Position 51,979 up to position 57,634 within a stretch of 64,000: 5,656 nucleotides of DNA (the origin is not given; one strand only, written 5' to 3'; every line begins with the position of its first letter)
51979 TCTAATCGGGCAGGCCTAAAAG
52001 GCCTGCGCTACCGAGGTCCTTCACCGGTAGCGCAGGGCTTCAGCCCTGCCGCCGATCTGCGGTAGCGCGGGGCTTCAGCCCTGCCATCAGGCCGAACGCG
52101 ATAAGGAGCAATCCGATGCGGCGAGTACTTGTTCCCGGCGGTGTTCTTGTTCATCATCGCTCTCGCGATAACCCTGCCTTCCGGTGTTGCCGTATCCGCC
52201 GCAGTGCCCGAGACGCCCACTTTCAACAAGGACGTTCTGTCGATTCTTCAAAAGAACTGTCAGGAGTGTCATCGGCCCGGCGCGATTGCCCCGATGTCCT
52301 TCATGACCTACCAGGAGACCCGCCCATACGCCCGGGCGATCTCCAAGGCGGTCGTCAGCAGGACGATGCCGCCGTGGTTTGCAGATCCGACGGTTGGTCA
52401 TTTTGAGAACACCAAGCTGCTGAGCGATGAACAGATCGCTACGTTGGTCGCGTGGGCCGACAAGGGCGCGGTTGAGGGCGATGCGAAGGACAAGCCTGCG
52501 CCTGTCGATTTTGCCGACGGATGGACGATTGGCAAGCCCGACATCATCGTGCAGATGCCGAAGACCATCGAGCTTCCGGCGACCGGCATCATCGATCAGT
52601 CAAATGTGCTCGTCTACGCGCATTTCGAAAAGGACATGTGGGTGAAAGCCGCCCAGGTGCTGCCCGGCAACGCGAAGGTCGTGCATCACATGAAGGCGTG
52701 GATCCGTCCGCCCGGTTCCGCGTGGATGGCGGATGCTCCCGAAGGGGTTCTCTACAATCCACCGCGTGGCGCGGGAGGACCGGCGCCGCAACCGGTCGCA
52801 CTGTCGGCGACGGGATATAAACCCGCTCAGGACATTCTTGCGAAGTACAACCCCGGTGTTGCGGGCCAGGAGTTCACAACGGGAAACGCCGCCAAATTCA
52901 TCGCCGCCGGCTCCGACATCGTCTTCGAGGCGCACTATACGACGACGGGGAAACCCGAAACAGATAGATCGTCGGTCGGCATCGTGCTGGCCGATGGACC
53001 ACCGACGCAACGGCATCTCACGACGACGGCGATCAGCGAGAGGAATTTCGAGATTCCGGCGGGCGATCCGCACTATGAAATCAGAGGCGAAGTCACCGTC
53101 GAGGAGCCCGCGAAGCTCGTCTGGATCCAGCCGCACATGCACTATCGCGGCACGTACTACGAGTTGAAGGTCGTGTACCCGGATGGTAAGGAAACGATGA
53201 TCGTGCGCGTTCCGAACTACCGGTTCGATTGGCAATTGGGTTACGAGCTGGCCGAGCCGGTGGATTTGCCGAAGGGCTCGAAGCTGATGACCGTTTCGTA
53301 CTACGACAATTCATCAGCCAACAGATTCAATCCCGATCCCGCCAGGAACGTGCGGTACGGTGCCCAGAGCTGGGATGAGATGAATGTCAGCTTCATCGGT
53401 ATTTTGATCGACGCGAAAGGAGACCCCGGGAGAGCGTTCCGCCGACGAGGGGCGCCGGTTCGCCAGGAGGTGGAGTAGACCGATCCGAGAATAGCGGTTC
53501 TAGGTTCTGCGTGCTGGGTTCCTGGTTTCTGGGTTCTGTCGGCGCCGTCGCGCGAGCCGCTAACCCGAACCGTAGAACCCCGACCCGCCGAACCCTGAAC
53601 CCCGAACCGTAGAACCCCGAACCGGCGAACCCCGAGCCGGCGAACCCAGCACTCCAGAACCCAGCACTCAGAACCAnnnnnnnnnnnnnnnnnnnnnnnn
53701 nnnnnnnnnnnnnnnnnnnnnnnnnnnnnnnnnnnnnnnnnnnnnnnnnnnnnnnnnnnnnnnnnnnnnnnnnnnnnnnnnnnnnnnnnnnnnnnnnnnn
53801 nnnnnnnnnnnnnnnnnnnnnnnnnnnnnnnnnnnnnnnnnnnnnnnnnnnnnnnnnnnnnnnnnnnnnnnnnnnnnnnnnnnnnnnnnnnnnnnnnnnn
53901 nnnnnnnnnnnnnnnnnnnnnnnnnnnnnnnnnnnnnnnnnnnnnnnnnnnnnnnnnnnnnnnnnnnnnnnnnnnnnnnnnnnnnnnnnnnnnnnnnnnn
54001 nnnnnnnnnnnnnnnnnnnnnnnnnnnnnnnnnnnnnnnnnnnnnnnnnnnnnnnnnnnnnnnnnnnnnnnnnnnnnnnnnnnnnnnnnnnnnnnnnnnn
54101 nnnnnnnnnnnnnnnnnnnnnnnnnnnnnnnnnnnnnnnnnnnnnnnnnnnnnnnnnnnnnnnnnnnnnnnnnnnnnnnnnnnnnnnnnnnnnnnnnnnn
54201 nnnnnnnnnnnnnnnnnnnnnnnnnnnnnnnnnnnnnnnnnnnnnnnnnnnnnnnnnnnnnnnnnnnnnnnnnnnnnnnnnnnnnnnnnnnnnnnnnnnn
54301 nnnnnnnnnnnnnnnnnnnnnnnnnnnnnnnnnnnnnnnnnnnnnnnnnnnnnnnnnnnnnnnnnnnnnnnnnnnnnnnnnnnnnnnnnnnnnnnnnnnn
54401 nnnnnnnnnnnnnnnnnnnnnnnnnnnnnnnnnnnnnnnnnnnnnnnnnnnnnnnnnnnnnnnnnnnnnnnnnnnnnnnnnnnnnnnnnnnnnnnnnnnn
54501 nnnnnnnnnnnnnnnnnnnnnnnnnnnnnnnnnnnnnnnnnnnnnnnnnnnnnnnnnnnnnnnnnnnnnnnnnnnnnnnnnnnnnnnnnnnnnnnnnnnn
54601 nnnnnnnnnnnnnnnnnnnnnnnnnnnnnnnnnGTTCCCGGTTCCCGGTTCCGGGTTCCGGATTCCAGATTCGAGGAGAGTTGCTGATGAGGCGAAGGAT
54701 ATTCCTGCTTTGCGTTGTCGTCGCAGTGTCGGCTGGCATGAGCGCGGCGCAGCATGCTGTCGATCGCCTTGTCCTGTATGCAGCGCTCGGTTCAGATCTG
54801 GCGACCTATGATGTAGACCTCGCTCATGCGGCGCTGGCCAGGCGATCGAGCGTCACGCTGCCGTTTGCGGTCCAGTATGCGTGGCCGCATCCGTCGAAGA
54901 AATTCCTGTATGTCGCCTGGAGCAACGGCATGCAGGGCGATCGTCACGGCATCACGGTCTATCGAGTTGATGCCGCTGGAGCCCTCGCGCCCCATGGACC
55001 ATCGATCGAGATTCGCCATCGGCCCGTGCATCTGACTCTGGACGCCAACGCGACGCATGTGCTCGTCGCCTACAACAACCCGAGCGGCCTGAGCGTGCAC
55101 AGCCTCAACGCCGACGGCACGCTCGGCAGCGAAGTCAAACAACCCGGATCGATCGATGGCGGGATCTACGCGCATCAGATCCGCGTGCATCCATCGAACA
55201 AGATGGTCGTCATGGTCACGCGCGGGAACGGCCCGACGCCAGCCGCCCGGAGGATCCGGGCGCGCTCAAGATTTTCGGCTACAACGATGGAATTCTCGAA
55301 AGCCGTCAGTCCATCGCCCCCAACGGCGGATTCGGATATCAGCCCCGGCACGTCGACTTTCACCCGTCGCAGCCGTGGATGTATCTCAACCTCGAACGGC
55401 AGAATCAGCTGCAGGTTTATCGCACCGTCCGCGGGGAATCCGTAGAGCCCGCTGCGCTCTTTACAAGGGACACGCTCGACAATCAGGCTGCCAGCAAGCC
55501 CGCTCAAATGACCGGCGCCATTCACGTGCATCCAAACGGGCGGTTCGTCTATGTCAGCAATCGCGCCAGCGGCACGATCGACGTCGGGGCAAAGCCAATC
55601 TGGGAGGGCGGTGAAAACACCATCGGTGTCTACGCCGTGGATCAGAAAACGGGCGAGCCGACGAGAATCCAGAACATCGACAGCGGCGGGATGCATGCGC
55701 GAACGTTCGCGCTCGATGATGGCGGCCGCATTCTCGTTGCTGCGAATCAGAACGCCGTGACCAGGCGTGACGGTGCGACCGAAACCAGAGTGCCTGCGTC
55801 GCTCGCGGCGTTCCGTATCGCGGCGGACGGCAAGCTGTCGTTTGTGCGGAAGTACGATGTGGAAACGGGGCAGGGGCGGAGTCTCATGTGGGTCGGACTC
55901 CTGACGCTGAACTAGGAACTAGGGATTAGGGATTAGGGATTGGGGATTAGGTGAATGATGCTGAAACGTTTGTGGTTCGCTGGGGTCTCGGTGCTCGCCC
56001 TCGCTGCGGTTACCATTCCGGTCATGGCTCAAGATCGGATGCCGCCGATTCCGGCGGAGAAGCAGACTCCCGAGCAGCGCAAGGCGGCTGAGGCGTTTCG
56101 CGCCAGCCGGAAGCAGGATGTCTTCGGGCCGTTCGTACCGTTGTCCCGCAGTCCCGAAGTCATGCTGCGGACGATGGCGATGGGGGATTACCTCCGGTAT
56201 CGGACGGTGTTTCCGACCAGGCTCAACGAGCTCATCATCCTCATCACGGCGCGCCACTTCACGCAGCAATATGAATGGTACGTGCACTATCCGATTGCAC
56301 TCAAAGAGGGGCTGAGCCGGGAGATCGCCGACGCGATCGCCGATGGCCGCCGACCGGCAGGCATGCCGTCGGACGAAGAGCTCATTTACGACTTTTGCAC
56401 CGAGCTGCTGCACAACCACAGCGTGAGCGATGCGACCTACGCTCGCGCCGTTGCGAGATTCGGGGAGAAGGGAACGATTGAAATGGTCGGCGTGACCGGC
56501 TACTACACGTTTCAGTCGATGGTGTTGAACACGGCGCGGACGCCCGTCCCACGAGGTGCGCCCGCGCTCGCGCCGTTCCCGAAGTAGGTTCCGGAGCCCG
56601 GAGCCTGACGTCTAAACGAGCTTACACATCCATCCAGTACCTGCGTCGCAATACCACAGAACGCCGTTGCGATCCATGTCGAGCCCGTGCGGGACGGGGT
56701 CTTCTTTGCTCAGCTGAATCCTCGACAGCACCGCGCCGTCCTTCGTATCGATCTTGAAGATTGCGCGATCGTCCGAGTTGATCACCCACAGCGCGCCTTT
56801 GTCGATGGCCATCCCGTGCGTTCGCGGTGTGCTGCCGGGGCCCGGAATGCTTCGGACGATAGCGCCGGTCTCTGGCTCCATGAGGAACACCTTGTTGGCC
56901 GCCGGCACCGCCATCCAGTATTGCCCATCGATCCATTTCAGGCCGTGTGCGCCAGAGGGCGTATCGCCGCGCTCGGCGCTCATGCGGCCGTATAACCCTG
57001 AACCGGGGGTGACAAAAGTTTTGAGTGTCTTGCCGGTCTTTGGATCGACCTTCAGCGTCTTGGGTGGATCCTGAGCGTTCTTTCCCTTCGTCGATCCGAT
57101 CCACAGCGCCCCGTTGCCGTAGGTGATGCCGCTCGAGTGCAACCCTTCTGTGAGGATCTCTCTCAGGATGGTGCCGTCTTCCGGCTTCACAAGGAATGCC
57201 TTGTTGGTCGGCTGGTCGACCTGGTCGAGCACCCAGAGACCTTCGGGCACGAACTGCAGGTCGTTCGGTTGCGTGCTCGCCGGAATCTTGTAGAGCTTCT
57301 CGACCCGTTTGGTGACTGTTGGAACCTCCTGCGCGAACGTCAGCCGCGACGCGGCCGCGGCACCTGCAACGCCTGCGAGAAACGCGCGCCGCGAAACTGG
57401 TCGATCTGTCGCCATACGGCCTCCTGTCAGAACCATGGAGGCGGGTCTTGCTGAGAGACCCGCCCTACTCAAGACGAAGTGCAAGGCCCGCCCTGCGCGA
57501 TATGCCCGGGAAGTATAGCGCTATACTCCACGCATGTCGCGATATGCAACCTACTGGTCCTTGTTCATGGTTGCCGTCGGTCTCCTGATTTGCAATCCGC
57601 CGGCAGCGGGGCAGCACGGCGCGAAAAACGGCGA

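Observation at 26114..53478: Multi-copy TBDR / YVTN-propeller / Tat-Rieske / PAL-like (or PHM-like) cassette: candidate undescribed uptake-plus-periplasmic-oxidation system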

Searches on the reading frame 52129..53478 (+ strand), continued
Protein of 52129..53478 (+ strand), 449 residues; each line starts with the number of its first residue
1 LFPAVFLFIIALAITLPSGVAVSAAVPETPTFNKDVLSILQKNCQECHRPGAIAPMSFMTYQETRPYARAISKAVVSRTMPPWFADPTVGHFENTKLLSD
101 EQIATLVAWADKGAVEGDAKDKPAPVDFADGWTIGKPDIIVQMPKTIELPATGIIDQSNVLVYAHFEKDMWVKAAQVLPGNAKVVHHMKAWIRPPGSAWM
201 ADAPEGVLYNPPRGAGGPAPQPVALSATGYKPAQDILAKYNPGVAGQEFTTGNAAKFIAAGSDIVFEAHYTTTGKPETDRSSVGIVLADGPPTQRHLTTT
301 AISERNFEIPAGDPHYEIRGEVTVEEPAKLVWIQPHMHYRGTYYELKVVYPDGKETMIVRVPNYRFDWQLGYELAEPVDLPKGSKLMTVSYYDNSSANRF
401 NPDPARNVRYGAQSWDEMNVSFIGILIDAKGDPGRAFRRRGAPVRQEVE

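Call 85: search_protein_families(library=pfam, proteins=[P0291, P0292, P0310, P0320, P0342, P0347, P0353, P0400, P0313, P0295], max_evalue=0.001)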
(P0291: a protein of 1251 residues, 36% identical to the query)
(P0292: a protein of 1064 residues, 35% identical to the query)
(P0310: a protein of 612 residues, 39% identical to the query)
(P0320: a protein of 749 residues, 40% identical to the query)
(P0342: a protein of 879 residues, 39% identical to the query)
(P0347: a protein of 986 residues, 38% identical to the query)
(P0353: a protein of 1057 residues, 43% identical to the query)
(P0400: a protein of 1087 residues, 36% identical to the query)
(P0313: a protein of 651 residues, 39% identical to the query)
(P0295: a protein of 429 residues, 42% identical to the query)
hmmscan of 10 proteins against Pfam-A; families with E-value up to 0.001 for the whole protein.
P0291 (1251 aa): 6 families
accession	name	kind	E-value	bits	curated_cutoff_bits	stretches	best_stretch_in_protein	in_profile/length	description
PF00578.27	AhpC-TSA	-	1.2e-38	132.3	26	2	25-144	1-123/124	AhpC/TSA family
PF08534.16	Redoxin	-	8.1e-28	97.5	26.6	2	24-149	1-135/148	Redoxin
PF13905.12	Thioredoxin_8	-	1.3e-14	54.7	27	2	678-769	2-94/94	Thioredoxin-like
PF13442.11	Cytochrome_CBB3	-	4.1e-09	37.1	27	1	210-258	7-53/68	Cytochrome C oxidase, cbb3-type, subunit III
PF14376.11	Haem_bd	-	3.5e-06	27.4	27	0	869-911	94-132/133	Haem-binding domain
PF00034.26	Cytochrom_C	-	0.00066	21.4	21.3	0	210-227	5-22/90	Cytochrome c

P0292 (1064 aa): 6 families
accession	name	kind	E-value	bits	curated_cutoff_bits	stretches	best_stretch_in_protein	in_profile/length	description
PF13202.12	EF-hand_5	-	3.3e-13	48.9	25.9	0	1024-1041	6-23/25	EF hand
PF00036.39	EF-hand_1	-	7.1e-12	44.4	25.4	0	1024-1041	7-24/29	EF hand domain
PF13405.12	EF-hand_6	-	1.9e-11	43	25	0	1024-1043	7-26/30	EF-hand domain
PF13499.12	EF-hand_7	-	2.1e-08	34.8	30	0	511-528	9-26/67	EF-hand domain pair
PF13442.11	Cytochrome_CBB3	-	3.6e-08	34.1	27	0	35-81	9-53/68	Cytochrome C oxidase, cbb3-type, subunit III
PF00034.26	Cytochrom_C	-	0.00087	21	21.3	0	36-59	7-34/90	Cytochrome c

P0310 (612 aa): 4 families
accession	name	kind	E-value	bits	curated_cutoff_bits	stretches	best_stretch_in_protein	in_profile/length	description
PF00578.27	AhpC-TSA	-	7.4e-14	52.2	26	1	29-148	1-123/124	AhpC/TSA family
PF08534.16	Redoxin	-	6.1e-12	46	26.6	1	29-155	2-137/148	Redoxin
PF13442.11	Cytochrome_CBB3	-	9.6e-07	29.5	27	1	213-264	4-53/68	Cytochrome C oxidase, cbb3-type, subunit III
PF00034.26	Cytochrom_C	-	0.00034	22.3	21.3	1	214-291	3-88/90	Cytochrome c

P0320 (749 aa): 5 families
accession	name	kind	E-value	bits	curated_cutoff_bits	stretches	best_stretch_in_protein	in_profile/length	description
PF00578.27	AhpC-TSA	-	2.5e-14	53.7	26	1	42-136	25-123/124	AhpC/TSA family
PF08534.16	Redoxin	-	3.8e-11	43.4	26.6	1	41-142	28-136/148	Redoxin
PF13905.12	Thioredoxin_8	-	1.1e-05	26.1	27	1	43-133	2-93/94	Thioredoxin-like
PF13442.11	Cytochrome_CBB3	-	0.00026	21.7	27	0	198-249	4-53/68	Cytochrome C oxidase, cbb3-type, subunit III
PF14376.11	Haem_bd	-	0.00053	20.4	27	0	191-220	25-54/133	Haem-binding domain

P0342 (879 aa): 14 families
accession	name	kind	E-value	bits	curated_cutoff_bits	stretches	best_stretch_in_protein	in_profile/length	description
PF00578.27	AhpC-TSA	-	3.8e-18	66.1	26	1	42-165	2-123/124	AhpC/TSA family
PF08534.16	Redoxin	-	1.2e-17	64.5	26.6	1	59-172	16-137/148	Redoxin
PF12146.15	Hydrolase_4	-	2.1e-13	50.6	27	1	665-786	7-115/239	Serine aminopeptidase, S33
PF00756.26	Esterase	-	1.4e-09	38.6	22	1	643-785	5-153/251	Putative esterase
PF12740.14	PETase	-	2.4e-09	37.4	28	1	742-839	120-213/263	PET hydrolase-like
PF00326.27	Peptidase_S9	-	9.6e-09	35.5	22.6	1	722-789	39-106/213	Prolyl oligopeptidase family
PF00561.26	Abhydrolase_1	-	3.2e-08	34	25.8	1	713-780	45-102/245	alpha/beta hydrolase fold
PF10503.15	Esterase_PHB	-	5.5e-06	26.2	23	1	646-777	1-127/219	Esterase PHB depolymerase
PF13905.12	Thioredoxin_8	-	2.5e-05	25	27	1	72-163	2-94/94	Thioredoxin-like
PF20408.4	Abhydrolase_11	-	0.00018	21.7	27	1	708-838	42-166/193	Alpha/beta hydrolase domain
PF02230.22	Abhydrolase_2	-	0.00019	21.8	23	1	734-840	90-202/217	Phospholipase/Carboxylesterase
PF00255.25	GSHPx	-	0.00033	20.6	27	1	59-114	9-63/108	Glutathione peroxidase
PF03712.20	Cu2_monoox_C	-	0.00065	19.6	23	0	463-592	10-140/157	Copper type II ascorbate-dependent monooxygenase, C-terminal domain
PF12697.13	Abhydrolase_6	-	0.00094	20.3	26.3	0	665-761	1-80/217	Alpha/beta hydrolase family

P0347 (986 aa): 5 families
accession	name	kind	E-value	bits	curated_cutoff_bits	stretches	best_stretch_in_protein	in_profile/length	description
PF03062.24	MBOAT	-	4e-13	49.8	27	1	125-305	77-274/337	MBOAT, membrane-bound O-acyltransferase family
PF00578.27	AhpC-TSA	-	5.2e-10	39.8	26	1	414-533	1-123/124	AhpC/TSA family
PF08534.16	Redoxin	-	5.3e-09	36.4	26.6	1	415-540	3-137/148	Redoxin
PF03712.20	Cu2_monoox_C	-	0.00029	20.8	23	1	870-977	38-139/157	Copper type II ascorbate-dependent monooxygenase, C-terminal domain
PF13442.11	Cytochrome_CBB3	-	0.00084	20.1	27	0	598-646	5-51/68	Cytochrome C oxidase, cbb3-type, subunit III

P0353 (1057 aa): 5 families
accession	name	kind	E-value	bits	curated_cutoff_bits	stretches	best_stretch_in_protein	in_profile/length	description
PF00578.27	AhpC-TSA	-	3.4e-22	79.1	26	1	26-143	3-123/124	AhpC/TSA family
PF08534.16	Redoxin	-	1.5e-20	74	26.6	1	27-147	5-134/148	Redoxin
PF13472.12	Lipase_GDSL_2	-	5.2e-10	40.5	32.9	1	789-1038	1-175/178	GDSL-like Lipase/Acylhydrolase family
PF14376.11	Haem_bd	-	6.3e-05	23.4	27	0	258-297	97-132/133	Haem-binding domain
PF13905.12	Thioredoxin_8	-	0.00088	20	27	0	50-140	2-93/94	Thioredoxin-like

P0400 (1087 aa): 8 families
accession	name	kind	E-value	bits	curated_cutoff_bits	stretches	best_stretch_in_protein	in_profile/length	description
PF05569.17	Peptidase_M56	-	7.3e-28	98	31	1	175-352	101-281/296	BlaR1 peptidase M56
PF00578.27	AhpC-TSA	-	1.5e-18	67.3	26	1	425-544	1-123/124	AhpC/TSA family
PF08534.16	Redoxin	-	1.7e-14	54.3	26.6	1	426-545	3-131/148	Redoxin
PF16561.11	AMPK1_CBM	-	1.2e-08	35.5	26.8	1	1006-1063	12-65/85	Glycogen recognition site of AMP-activated protein kinase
PF13905.12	Thioredoxin_8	-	1.3e-05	25.8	27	1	451-541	2-93/94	Thioredoxin-like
PF02922.24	CBM_48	-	3.8e-05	24.4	22.4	1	1006-1054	23-72/83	Carbohydrate-binding module 48 (Isoamylase N-terminal domain)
PF22058.2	X25_BaPul_like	-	0.00047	20.6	27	0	1012-1054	13-56/87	Pullulanase X25 domain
PF14376.11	Haem_bd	-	0.00057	20.3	27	0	601-629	26-54/133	Haem-binding domain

P0313 (651 aa): 2 families
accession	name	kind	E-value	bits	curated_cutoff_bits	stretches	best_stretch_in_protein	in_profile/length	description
PF02872.23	5_nucleotid_C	-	1.4e-41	142.6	23.6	1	457-611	2-157/158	5'-nucleotidase, C-terminal domain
PF13442.11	Cytochrome_CBB3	-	0.0002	22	27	1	32-78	7-51/68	Cytochrome C oxidase, cbb3-type, subunit III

P0295 (429 aa): 2 families
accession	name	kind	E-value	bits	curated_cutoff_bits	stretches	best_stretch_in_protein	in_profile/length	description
PF13442.11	Cytochrome_CBB3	-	0.00013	22.6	27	1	31-79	7-53/68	Cytochrome C oxidase, cbb3-type, subunit III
PF03712.20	Cu2_monoox_C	-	0.00078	19.4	23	0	315-383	46-114/157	Copper type II ascorbate-dependent monooxygenase, C-terminal domain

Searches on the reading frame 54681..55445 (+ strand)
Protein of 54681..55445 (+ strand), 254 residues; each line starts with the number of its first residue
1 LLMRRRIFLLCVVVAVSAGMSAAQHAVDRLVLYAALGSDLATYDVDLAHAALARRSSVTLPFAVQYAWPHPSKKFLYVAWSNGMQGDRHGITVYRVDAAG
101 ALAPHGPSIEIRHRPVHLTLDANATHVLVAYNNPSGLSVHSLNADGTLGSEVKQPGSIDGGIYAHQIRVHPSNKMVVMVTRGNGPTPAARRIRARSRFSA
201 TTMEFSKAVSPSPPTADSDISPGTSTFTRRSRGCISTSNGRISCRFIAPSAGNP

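Call 66: search_protein_families(library=pfam, proteins=[window:54681-55445:+], max_evalue=0.0001)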
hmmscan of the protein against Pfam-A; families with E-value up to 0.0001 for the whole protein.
window:54681-55445:+ (254 aa): 1 family
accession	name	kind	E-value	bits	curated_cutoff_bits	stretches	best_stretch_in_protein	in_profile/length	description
PF10282.15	Lactonase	-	6.6e-10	39.2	21.7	1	38-182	13-163/344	Lactonase, 7-bladed beta-propeller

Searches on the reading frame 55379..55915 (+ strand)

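Call 66: search_protein_families(library=pfam, proteins=[window:55379-55915:+], max_evalue=0.0001)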
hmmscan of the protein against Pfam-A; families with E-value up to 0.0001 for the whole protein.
window:55379-55915:+ (178 aa): 1 family
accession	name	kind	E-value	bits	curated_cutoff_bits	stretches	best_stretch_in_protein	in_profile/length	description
PF10282.15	Lactonase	-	3e-21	76.4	21.7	1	1-126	205-312/344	Lactonase, 7-bladed beta-propeller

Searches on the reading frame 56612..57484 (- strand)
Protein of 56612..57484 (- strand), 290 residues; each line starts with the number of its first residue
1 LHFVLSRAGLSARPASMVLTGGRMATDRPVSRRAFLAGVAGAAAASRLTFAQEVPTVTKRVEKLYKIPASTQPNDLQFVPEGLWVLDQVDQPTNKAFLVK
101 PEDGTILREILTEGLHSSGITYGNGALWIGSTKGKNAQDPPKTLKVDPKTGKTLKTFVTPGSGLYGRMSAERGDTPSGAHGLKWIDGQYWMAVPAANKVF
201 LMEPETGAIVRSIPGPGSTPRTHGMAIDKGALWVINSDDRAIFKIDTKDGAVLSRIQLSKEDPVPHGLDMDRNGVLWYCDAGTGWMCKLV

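Call 66: search_protein_families(library=pfam, proteins=[window:56612-57484:-], max_evalue=0.0001)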
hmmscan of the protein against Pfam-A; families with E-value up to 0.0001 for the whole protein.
window:56612-57484:- (290 aa): 2 families
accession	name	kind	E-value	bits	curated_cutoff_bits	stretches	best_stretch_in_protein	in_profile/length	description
PF24684.1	Vgb_lyase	-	3.6e-07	29.7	50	1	186-284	107-202/290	Virginiamycin B lyase family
PF08450.18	SGL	-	2.6e-05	24.4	26.3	0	226-284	142-205/246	SMP-30/Gluconolactonase/LRE-like region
